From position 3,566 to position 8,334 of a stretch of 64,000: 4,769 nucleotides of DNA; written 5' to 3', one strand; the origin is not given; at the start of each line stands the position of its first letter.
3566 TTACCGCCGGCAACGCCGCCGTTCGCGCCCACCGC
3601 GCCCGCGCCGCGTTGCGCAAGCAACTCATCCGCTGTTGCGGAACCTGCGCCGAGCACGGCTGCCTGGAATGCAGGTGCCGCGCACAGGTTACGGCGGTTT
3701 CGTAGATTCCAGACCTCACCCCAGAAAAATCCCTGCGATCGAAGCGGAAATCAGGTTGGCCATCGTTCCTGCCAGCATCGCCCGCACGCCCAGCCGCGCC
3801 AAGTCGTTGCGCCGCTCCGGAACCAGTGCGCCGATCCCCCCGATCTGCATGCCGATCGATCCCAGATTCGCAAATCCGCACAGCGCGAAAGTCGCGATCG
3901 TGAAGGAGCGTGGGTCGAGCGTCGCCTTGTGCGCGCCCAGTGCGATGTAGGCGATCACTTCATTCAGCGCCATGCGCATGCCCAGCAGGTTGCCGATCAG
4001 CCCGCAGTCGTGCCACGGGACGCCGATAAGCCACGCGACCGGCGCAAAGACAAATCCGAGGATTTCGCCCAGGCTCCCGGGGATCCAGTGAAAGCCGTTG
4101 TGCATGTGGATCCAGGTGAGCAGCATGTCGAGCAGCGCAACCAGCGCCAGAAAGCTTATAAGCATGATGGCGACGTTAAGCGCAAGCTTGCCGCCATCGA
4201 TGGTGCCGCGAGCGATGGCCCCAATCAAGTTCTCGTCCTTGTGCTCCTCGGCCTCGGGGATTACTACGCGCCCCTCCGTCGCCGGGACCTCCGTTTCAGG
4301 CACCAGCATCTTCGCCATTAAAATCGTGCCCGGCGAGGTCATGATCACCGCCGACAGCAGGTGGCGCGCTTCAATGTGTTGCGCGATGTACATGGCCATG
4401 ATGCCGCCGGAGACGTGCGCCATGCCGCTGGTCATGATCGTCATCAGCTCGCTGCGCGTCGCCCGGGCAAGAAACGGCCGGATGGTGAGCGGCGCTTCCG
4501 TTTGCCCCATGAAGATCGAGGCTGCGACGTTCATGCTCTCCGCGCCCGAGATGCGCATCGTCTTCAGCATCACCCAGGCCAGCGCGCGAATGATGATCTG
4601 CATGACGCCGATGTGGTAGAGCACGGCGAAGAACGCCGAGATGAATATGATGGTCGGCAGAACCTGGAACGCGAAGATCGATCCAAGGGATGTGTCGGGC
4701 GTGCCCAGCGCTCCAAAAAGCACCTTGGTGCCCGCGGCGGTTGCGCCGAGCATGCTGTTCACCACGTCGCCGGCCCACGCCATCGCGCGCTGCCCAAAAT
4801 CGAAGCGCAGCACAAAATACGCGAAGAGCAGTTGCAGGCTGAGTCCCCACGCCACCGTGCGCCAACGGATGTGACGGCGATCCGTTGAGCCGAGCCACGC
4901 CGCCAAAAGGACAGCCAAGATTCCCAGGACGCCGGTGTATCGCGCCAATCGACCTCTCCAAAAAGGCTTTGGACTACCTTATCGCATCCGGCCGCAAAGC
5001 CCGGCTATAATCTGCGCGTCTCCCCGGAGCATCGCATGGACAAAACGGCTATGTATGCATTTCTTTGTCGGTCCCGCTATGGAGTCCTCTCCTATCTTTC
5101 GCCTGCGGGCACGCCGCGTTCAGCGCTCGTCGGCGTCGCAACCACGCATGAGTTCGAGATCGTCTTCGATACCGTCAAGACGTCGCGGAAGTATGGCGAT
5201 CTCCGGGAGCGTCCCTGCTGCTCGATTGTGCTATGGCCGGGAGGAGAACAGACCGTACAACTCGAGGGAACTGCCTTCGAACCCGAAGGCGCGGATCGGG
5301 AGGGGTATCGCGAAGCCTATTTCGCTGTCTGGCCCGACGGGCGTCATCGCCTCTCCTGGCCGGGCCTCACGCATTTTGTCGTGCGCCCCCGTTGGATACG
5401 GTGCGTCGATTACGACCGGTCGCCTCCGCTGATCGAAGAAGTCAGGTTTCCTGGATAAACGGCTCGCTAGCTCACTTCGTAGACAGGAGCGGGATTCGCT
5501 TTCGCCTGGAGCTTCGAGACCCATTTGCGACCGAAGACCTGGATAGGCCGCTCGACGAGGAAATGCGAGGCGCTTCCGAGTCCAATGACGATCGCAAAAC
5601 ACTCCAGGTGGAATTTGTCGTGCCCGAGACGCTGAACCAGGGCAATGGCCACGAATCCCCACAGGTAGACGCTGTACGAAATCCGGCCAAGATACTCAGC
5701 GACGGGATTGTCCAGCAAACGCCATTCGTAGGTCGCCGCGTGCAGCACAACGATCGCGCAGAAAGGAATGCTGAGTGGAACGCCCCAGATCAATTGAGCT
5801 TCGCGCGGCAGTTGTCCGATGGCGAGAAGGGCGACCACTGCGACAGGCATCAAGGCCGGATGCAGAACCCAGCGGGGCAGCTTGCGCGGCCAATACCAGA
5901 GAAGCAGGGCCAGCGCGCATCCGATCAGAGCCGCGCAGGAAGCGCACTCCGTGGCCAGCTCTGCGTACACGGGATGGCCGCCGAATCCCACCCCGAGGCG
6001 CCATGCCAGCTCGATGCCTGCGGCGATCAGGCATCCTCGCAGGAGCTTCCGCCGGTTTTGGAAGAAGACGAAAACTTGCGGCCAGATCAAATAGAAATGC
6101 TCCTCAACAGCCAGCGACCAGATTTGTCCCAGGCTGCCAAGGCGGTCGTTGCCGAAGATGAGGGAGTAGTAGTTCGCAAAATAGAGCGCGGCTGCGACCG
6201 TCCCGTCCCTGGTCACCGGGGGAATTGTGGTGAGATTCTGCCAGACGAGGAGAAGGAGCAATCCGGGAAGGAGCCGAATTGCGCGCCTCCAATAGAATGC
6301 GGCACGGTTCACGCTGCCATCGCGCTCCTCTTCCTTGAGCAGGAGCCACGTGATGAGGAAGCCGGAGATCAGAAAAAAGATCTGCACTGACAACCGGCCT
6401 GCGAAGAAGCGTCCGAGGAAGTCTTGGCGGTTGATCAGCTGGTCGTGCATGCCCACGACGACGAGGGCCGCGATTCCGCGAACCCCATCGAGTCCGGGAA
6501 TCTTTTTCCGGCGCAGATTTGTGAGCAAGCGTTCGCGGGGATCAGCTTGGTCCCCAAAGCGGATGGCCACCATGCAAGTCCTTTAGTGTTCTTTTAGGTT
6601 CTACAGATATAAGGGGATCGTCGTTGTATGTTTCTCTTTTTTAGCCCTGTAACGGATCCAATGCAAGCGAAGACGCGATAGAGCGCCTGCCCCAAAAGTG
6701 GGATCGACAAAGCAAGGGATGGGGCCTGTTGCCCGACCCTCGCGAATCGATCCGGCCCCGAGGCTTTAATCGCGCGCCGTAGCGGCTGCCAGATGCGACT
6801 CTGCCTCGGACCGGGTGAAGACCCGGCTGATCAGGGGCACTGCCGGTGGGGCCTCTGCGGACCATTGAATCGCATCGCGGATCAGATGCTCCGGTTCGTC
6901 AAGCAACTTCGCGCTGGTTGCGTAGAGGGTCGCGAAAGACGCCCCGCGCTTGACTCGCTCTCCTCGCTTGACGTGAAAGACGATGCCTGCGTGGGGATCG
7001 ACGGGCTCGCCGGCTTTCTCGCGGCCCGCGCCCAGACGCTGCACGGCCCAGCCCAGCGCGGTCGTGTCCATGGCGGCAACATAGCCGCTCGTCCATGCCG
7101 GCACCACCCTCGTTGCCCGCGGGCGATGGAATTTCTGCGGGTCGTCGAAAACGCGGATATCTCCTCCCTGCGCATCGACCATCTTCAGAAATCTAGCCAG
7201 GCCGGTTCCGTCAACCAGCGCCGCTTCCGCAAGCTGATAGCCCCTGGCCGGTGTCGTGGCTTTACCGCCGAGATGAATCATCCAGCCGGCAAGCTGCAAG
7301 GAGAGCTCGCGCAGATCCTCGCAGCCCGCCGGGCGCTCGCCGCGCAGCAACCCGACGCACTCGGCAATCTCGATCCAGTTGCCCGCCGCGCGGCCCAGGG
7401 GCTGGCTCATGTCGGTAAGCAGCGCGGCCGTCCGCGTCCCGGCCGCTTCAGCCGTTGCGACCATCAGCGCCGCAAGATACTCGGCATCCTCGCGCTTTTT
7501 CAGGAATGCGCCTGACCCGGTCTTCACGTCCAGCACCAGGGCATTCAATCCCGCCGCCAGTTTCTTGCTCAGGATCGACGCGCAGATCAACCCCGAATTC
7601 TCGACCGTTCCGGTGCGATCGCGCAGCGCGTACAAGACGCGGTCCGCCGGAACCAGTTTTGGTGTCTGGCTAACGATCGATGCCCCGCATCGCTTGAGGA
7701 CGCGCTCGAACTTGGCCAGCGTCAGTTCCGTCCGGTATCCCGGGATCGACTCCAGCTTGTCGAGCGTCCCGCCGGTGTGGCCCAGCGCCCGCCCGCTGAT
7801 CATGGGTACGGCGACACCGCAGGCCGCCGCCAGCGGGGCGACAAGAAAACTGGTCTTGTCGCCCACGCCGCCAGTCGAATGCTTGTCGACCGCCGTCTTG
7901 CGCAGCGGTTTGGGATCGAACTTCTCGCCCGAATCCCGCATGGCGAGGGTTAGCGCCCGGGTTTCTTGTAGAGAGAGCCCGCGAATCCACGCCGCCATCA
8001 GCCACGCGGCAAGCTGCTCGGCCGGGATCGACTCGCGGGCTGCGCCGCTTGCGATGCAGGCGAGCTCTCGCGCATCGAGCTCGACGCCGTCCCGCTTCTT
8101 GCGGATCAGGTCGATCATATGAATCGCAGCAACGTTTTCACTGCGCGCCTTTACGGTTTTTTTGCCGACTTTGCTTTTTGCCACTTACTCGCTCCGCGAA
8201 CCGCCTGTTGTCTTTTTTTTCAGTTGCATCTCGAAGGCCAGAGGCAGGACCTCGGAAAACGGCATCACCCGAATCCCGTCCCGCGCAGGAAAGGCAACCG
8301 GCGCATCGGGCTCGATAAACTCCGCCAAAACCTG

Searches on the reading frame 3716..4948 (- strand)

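Call 6: search_protein_families(library=pfam, proteins=[window:3716-4948:-], max_evalue=0.01)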
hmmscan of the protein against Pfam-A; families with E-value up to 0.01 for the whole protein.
window:3716-4948:- (410 aa): 3 families
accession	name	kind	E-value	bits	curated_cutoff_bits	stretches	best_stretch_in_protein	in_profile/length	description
PF07662.18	Nucleos_tra2_C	-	1.2e-74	251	32.3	1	196-406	1-213/213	Na+ dependent nucleoside transporter C-terminus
PF01773.25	Nucleos_tra2_N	-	1.9e-24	86.4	27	1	8-81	1-74/74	Na+ dependent nucleoside transporter N-terminus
PF07670.19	Gate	-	8.3e-16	58.8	29.6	1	93-189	1-99/104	Nucleoside recognition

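Call 7: search_protein_families(library=ncbifam, proteins=[window:3716-4948:-], max_evalue=0.01)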
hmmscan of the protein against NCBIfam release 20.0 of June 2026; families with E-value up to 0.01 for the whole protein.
window:3716-4948:- (410 aa): 1 family
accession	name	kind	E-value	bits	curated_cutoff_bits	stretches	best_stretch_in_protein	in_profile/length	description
TIGR00804.1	nupC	subfamily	5e-124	414.4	442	1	6-408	3-401/401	NupC/NupG family nucleoside CNT transporter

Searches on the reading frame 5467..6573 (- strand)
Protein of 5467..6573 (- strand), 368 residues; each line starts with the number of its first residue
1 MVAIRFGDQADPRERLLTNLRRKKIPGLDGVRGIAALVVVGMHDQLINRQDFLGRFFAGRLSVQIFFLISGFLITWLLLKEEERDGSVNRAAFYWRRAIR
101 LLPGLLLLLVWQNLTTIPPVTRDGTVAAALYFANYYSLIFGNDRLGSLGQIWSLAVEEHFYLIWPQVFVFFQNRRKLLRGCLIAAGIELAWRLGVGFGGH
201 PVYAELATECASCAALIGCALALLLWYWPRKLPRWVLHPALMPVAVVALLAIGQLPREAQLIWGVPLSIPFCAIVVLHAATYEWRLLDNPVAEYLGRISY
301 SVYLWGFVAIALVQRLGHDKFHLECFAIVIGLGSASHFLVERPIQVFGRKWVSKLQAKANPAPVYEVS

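Call 6: search_protein_families(library=pfam, proteins=[window:5467-6573:-], max_evalue=0.01)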
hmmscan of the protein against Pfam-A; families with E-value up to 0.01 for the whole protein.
window:5467-6573:- (368 aa): 2 families
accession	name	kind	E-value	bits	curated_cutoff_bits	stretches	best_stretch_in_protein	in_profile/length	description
PF01757.29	Acyl_transf_3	-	2.4e-22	79.9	31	1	26-320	2-300/326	Acyltransferase domain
PF10129.15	OpgC_C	-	3.9e-06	26.5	21.4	1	27-111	4-88/358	OpgC protein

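Call 7: search_protein_families(library=ncbifam, proteins=[window:5467-6573:-], max_evalue=0.01)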
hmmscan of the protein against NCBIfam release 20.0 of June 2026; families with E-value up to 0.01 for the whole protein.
window:5467-6573:- (368 aa): 1 family
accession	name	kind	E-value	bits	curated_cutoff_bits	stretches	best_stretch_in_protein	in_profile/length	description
NF003014.0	PRK03854.1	equivalog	0.0044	16.2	338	0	63-84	60-81/386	glucans biosynthesis protein MdoC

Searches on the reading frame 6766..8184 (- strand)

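Call 6: search_protein_families(library=pfam, proteins=[window:6766-8184:-], max_evalue=0.01)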
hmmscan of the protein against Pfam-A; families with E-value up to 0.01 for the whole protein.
window:6766-8184:- (472 aa): 3 families
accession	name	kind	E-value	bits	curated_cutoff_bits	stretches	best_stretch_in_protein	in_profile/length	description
PF00591.27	Glycos_transf_3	-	1.9e-39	136.2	27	1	96-327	2-251/253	Glycosyl transferase family, a/b domain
PF07831.19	PYNP_C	-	2.3e-18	66.1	27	1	368-440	1-73/75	Pyrimidine nucleoside phosphorylase C-terminal domain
PF02885.22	Glycos_trans_3N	-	3.5e-14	52.7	26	1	25-86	2-63/63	Glycosyl transferase family, helical bundle domain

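Call 7: search_protein_families(library=ncbifam, proteins=[window:6766-8184:-], max_evalue=0.01)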
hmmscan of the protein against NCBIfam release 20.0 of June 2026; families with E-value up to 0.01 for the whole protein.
window:6766-8184:- (472 aa): 9 families
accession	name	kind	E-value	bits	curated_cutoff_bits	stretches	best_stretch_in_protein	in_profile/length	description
NF004490.0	PRK05820.1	equivalog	6.3e-149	496.3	269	1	22-454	4-435/439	thymidine phosphorylase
TIGR02644.1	Y_phosphoryl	subfamily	2.3e-147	491.2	409.05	1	23-440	1-415/417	pyrimidine-nucleoside phosphorylase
TIGR02643.1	T_phosphoryl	equivalog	4.1e-128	428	570.7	1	25-454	5-435/437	thymidine phosphorylase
NF004747.0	PRK06078.1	equivalog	1.8e-119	399.2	559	1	22-455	2-431/434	pyrimidine-nucleoside phosphorylase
NF003338.0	PRK04350.1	subfamily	3.3e-75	253.4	434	1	16-437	85-488/502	thymidine phosphorylase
TIGR02645.1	ARCH_P_rylase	hypoth_equivalog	4.2e-70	236.6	434.6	1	22-430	85-478/493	putative thymidine phosphorylase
TIGR03327.1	AMP_phos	equivalog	6.6e-66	222.8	535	1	23-431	87-480/500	AMP phosphorylase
TIGR01245.1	trpD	equivalog_domain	9e-10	38.4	199.05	1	32-169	6-144/330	anthranilate phosphoribosyltransferase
NF011201.0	PRK14607.1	equivalog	8.5e-09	34.6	670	1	23-189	195-360/534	bifunctional anthranilate synthase component II/anthranilate phosphoribosyltransferase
